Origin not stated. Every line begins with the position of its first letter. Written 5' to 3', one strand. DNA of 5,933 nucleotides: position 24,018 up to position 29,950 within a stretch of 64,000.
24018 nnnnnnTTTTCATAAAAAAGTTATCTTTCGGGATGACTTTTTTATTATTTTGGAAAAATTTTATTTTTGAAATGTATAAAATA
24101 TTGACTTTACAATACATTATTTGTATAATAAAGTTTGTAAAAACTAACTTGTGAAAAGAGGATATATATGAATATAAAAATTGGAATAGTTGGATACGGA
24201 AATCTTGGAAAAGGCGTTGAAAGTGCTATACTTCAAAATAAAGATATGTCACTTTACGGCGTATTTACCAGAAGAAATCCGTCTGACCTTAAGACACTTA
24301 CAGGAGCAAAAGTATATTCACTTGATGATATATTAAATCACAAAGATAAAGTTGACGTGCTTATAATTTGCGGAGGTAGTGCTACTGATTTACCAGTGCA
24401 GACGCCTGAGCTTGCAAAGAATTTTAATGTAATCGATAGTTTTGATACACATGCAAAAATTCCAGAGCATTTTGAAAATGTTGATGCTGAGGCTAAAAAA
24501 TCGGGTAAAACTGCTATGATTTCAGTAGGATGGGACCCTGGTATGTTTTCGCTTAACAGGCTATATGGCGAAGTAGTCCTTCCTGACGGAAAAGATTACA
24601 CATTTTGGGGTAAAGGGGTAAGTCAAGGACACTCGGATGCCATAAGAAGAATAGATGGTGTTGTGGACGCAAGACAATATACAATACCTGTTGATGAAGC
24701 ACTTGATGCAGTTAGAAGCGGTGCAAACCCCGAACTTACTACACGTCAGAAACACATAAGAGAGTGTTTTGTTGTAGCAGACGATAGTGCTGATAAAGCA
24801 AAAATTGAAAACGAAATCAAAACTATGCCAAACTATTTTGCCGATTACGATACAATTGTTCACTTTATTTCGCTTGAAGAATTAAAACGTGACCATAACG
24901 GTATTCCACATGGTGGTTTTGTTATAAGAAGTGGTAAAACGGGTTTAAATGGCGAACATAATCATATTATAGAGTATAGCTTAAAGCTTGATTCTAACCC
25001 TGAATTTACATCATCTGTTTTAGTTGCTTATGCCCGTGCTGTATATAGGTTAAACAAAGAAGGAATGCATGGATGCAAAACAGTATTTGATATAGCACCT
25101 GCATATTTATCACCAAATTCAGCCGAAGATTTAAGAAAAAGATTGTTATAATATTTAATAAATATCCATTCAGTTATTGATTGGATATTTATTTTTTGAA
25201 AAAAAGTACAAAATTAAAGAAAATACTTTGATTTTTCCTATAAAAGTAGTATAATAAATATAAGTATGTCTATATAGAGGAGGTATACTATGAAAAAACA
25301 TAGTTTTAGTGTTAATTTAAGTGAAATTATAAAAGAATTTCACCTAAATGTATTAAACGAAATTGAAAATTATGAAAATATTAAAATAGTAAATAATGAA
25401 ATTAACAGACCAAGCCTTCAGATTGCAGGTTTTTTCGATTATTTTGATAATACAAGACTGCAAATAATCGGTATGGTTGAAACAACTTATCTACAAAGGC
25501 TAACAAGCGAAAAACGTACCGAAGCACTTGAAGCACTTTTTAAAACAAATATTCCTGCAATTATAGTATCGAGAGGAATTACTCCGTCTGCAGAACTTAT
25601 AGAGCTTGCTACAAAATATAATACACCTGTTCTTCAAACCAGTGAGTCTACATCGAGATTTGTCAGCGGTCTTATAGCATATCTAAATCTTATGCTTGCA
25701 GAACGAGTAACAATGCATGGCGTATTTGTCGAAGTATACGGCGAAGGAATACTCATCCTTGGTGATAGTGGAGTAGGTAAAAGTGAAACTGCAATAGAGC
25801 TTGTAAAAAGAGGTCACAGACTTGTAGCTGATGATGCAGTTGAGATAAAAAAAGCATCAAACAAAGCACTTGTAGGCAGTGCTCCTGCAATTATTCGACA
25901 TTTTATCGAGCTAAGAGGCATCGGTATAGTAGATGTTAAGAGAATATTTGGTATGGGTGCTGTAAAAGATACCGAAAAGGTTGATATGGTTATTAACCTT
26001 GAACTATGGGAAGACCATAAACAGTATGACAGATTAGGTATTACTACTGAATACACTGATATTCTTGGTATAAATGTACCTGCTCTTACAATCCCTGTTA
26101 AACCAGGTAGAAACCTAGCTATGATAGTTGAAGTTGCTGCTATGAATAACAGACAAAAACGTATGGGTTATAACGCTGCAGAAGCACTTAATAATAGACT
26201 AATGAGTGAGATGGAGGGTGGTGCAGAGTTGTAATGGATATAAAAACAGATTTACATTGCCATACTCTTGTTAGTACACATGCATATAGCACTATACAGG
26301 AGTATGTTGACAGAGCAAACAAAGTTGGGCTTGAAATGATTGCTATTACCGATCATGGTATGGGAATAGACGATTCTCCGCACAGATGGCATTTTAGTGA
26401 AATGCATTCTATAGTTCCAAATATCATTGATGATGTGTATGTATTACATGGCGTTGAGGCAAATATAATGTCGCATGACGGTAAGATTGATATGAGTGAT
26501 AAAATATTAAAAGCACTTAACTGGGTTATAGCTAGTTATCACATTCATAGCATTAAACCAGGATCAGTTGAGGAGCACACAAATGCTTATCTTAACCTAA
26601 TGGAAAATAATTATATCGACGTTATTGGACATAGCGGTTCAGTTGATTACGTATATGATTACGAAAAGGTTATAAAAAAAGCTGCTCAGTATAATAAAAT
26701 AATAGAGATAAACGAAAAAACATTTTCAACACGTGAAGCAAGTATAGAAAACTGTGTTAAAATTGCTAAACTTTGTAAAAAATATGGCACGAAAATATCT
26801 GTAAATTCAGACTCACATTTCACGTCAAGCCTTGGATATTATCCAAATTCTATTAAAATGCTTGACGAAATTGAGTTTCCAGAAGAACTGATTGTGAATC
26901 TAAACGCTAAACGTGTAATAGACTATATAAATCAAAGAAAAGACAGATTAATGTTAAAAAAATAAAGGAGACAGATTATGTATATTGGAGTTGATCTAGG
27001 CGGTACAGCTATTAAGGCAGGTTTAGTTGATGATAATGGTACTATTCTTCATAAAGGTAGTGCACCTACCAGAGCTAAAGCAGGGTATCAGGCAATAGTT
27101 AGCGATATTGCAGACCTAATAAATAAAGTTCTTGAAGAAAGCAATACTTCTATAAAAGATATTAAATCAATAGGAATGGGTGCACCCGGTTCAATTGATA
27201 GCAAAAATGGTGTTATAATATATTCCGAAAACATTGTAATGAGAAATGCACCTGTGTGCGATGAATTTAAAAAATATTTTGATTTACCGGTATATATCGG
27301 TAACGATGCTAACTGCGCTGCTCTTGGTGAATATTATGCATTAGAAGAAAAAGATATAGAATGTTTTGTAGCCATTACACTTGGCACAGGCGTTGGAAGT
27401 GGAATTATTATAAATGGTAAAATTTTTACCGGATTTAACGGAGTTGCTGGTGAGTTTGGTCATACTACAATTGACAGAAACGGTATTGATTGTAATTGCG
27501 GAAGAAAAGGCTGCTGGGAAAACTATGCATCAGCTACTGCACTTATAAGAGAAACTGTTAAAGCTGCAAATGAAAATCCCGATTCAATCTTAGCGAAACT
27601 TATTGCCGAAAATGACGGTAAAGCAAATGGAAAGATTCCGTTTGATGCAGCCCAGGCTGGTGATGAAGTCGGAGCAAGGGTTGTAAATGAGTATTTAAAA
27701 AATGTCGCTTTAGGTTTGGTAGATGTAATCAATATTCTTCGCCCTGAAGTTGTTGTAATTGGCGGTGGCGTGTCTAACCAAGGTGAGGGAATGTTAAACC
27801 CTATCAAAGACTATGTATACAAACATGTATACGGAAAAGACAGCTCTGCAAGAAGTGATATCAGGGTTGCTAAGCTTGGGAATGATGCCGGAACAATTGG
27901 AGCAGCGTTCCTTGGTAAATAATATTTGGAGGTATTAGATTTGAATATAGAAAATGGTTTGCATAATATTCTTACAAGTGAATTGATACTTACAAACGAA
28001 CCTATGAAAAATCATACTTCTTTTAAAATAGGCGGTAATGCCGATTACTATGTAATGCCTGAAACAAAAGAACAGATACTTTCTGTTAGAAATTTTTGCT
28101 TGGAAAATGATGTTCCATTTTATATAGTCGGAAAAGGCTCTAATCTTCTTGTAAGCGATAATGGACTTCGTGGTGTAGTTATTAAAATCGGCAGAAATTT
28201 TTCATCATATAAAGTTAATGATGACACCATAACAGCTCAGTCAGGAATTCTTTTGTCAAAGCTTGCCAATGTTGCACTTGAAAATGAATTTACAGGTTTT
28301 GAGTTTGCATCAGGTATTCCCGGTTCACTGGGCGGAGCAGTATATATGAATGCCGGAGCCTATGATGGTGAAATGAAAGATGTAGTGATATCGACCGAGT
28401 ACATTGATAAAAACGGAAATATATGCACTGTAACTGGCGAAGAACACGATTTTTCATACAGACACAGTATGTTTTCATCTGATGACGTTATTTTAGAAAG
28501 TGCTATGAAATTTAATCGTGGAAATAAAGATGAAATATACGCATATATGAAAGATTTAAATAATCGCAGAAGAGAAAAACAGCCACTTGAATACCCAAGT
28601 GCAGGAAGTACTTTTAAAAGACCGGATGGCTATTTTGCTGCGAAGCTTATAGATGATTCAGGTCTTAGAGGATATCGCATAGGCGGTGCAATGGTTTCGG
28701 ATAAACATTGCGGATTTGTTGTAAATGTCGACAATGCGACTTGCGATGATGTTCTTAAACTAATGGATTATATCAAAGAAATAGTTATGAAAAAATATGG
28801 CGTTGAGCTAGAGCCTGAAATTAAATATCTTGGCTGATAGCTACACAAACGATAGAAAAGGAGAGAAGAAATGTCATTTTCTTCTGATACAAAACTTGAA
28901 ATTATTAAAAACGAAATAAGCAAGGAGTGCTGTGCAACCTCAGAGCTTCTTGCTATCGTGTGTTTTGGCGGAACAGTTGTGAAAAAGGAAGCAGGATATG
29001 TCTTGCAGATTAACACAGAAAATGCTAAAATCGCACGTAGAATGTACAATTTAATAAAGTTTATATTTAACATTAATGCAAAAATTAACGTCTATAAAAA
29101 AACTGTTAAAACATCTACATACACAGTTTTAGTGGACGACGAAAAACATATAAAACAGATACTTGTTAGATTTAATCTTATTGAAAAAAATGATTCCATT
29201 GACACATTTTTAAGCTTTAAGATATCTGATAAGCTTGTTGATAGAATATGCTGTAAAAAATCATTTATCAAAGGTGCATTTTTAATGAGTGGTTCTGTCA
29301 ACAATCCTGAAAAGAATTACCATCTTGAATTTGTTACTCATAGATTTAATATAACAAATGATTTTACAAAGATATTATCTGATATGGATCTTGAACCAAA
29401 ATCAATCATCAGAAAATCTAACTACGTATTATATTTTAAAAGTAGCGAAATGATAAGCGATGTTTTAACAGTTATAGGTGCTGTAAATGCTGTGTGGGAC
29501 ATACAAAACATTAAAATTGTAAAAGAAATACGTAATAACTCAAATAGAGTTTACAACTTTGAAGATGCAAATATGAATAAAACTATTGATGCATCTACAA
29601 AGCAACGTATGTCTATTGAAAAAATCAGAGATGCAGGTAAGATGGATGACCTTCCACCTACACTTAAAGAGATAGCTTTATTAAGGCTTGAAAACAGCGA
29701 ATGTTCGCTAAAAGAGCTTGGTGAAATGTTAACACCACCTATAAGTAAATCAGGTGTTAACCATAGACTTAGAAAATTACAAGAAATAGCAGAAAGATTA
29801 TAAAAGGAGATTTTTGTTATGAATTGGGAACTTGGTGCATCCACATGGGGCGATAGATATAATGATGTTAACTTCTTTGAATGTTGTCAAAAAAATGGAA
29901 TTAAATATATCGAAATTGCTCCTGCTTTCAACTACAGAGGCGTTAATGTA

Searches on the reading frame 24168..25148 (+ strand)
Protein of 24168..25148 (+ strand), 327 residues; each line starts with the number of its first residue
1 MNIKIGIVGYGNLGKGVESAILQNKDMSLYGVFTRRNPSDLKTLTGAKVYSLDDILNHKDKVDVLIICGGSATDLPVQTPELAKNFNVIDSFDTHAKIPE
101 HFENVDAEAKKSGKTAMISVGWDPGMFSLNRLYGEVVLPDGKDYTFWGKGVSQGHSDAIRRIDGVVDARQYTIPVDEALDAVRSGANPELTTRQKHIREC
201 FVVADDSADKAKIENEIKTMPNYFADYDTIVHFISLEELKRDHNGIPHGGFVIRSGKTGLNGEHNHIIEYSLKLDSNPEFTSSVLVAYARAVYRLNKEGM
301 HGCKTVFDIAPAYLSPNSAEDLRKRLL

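Call 64: search_protein_families(library=ncbifam, proteins=[window:24168-25148:+], max_evalue=0.00001)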
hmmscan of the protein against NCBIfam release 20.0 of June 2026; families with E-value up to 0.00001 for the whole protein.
window:24168-25148:+ (327 aa): 2 families
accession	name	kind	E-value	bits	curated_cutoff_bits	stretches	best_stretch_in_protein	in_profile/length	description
TIGR01921.1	DAP-DH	equivalog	7e-135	449.4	180.6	1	2-327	3-324/324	diaminopimelate dehydrogenase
NF003251.0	PRK04207.1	equivalog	1.5e-06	27.5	185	1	2-52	2-54/343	type II glyceraldehyde-3-phosphate dehydrogenase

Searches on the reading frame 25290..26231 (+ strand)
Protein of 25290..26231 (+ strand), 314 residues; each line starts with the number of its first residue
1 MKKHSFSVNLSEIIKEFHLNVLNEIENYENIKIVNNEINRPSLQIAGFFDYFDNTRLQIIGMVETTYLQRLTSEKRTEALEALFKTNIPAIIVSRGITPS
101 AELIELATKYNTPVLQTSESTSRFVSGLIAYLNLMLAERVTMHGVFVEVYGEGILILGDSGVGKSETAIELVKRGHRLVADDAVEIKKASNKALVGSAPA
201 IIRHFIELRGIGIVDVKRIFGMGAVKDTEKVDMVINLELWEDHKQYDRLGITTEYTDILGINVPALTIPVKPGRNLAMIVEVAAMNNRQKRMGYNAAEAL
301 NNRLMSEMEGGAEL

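Call 11: search_protein_families(library=pfam, proteins=[window:25290-26231:+], max_evalue=0.01)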
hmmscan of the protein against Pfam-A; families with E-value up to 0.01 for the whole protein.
window:25290-26231:+ (314 aa): 3 families
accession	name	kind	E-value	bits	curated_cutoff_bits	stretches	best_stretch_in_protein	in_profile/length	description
PF07475.17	Hpr_kinase_C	-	1.7e-73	246.2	33.3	1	136-303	3-170/171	HPr Serine kinase C-terminal domain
PF02603.21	Hpr_kinase_N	-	5.9e-43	146.3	24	1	8-132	1-125/125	HPr Serine kinase N terminus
PF07085.17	DRTGG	-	1.8e-05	25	25.2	1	75-123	49-97/105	DRTGG domain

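Call 66: find_homologous_proteins(query=window:25290-26231:+, max_evalue=1e-60)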
Query window:25290-26231:+ (314 aa): 7997 proteins with E <= 1e-60 among 8000 candidates; the best 120 are listed.
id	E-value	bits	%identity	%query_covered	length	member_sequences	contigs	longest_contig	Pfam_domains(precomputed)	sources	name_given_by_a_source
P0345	5.8e-180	615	90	100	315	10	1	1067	PF02603.22,PF07475.18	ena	-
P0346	4.4e-144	497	71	98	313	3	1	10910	PF02603.22,PF07475.18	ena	-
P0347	9.6e-144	496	70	97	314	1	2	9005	PF02603.22,PF07475.18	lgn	-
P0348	1.1e-143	496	72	100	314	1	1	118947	PF02603.22,PF07475.18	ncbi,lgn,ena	-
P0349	2.4e-143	495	70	100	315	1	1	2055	PF02603.22,PF07475.18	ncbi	-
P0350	2.5e-143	495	72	98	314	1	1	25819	PF02603.22,PF07475.18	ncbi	-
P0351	5.9e-143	494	71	98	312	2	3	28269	PF02603.22,PF07475.18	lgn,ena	-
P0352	6.9e-143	493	70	97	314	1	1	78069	PF02603.22,PF07475.18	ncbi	-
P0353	1.4e-142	492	71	98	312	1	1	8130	PF02603.22,PF07475.18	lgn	-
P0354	1.6e-142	492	71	100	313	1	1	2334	PF02603.22,PF07475.18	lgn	-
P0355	1.7e-142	492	71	98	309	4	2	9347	PF02603.22,PF07475.18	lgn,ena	-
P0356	3.0e-142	491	72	98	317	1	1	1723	PF02603.22,PF07475.18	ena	-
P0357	3.3e-142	491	69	100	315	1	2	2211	PF02603.22,PF07475.18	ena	-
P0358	4.0e-142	491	71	100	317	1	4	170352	PF02603.22,PF07475.18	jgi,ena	-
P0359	4.3e-142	491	71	98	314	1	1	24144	PF02603.22,PF07085.18,PF07475.18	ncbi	-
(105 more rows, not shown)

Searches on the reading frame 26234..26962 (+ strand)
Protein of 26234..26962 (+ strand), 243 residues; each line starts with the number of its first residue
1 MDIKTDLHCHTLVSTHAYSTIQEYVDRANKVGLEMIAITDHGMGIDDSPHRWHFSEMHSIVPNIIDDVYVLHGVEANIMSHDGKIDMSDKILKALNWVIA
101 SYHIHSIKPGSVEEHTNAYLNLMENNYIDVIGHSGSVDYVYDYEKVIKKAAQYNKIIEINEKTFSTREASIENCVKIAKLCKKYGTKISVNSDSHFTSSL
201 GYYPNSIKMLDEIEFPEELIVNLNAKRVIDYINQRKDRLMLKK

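Call 64: search_protein_families(library=ncbifam, proteins=[window:26234-26962:+], max_evalue=0.00001)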
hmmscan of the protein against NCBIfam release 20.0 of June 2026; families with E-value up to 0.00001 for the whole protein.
window:26234-26962:+ (243 aa): 8 families
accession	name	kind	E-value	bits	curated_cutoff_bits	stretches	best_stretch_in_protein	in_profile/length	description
NF006702.0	PRK09248.1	domain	1.8e-84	283.1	264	1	1-238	1-238/246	PHP domain-containing protein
NF006251.0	PRK08392.1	equivalog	2.1e-21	76.4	212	1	5-212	2-202/216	hypothetical protein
NF006375.0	PRK08609.1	equivalog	2.3e-20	72.7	426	1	2-234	334-569/571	DNA polymerase/3'-5' exonuclease PolX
NF005928.0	PRK07945.1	equivalog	2.8e-18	66.4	250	1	3-229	98-331/337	PHP domain-containing protein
NF005596.0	PRK07328.1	subfamily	5.1e-11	42.5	202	1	5-41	4-40/269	histidinol-phosphatase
NF004981.0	PRK06361.1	equivalog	2.6e-08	33.5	117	1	5-200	2-181/217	histidinol phosphate phosphatase domain-containing protein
TIGR01856.1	hisJ_fam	subfamily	4e-08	33.2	90.2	0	6-105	2-113/252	histidinol-phosphatase HisJ family protein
NF045780.1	TrlF_fam_ATP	equivalog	1.4e-07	30.7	350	1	4-197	7-194/944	TrlF family AAA-like ATPase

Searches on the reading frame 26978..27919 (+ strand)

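Call 64: search_protein_families(library=ncbifam, proteins=[window:26978-27919:+], max_evalue=0.00001)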
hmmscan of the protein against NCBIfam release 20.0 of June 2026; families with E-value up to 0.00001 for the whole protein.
window:26978-27919:+ (314 aa): 13 families
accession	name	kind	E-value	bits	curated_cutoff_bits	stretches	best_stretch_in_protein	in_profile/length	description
TIGR00744.1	ROK_glcA_fam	subfamily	6.1e-79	265.5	260.35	1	3-312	1-307/318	ROK family glucokinase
NF007251.0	PRK09698.1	equivalog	4.5e-47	160.8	253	1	2-312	8-295/304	allose kinase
NF007108.0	PRK09557.1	equivalog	1.4e-43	149.3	443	1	1-312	2-299/303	fructokinase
NF003461.0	PRK05082.1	subfamily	2.3e-43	148.7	283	1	3-312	4-285/291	N-acetylmannosamine kinase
NF047937.1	TransRegNagC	equivalog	2.7e-41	142.1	650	1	3-309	82-379/399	DNA-binding transcriptional regulator NagC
NF009835.0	PRK13310.1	equivalog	1.6e-40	139.3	380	1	1-312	1-299/303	N-acetylglucosamine kinase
NF047821.1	NactlManKinNanK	equivalog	1.2e-38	133.4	450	1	3-313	4-286/288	N-acetylmannosamine kinase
NF045551.1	GK_Pyrobac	equivalog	1.1e-35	123.4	500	1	1-312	1-279/294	ATP-dependent glucokinase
NF042998.1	bglucokin_BglK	equivalog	1.5e-35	122.8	550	1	5-311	6-283/291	beta-glucoside kinase BglK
NF049930.1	TransRegMlc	equivalog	3.3e-32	112.3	530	1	2-310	87-386/405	sugar metabolism global transcriptional regulator Mlc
NF009836.0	PRK13311.1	equivalog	1.7e-26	93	551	1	1-187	1-192/256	N-acetyl-D-glucosamine kinase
NF045942.1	PolPhglucPhase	equivalog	2.4e-18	66.8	250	1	3-168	3-159/242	polyphosphate--glucose phosphotransferase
NF045550.1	FrctkaseScrK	equivalog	1.1e-14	54.6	400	1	4-174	7-168/293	fructokinase ScrK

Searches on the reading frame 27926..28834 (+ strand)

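Call 64: search_protein_families(library=ncbifam, proteins=[window:27926-28834:+], max_evalue=0.00001)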
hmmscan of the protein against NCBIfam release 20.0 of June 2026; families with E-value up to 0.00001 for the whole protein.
window:27926-28834:+ (303 aa): 8 families
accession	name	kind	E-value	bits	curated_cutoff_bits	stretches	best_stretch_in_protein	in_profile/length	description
NF010480.0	PRK13905.1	equivalog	6.5e-111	370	259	1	20-303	15-299/303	UDP-N-acetylmuramate dehydrogenase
TIGR00179.1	murB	equivalog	3.8e-74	249.5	144.5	1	27-303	1-290/290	UDP-N-acetylmuramate dehydrogenase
NF011245.0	PRK14651.1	equivalog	2.2e-51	174.6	224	1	25-291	7-260/273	UDP-N-acetylmuramate dehydrogenase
NF010479.0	PRK13904.1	equivalog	1.9e-45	155.3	273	1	28-301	9-257/258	UDP-N-acetylmuramate dehydrogenase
NF010478.0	PRK13903.1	equivalog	2e-41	142.1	231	2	21-201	15-198/362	UDP-N-acetylmuramate dehydrogenase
NF000755.0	PRK00046.1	equivalog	1.7e-36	125.6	277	2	23-186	6-172/343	UDP-N-acetylmuramate dehydrogenase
NF011242.0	PRK14648.1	equivalog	6.3e-33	114.4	426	2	13-156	4-151/354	UDP-N-acetylmuramate dehydrogenase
TIGR00387.1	glcD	equivalog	3.3e-08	32.8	567.9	1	43-172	2-139/413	glycolate oxidase subunit GlcD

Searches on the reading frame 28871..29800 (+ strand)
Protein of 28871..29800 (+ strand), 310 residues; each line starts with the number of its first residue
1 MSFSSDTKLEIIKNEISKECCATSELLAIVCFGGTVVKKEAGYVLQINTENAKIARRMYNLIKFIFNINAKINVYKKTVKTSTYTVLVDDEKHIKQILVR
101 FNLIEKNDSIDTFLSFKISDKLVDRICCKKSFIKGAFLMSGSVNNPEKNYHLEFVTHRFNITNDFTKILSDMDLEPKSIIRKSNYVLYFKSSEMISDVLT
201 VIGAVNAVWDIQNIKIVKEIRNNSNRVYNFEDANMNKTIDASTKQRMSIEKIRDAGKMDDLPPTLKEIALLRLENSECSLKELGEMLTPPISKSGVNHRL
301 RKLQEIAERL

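Call 64: search_protein_families(library=ncbifam, proteins=[window:28871-29800:+], max_evalue=0.00001)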
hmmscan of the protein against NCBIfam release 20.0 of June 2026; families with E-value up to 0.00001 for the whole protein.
window:28871-29800:+ (310 aa): 1 family
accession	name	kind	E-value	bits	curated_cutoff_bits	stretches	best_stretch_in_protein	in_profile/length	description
TIGR00647.1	DNA_bind_WhiA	equivalog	1.2e-81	274.3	44.1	1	4-308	1-304/304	DNA-binding protein WhiA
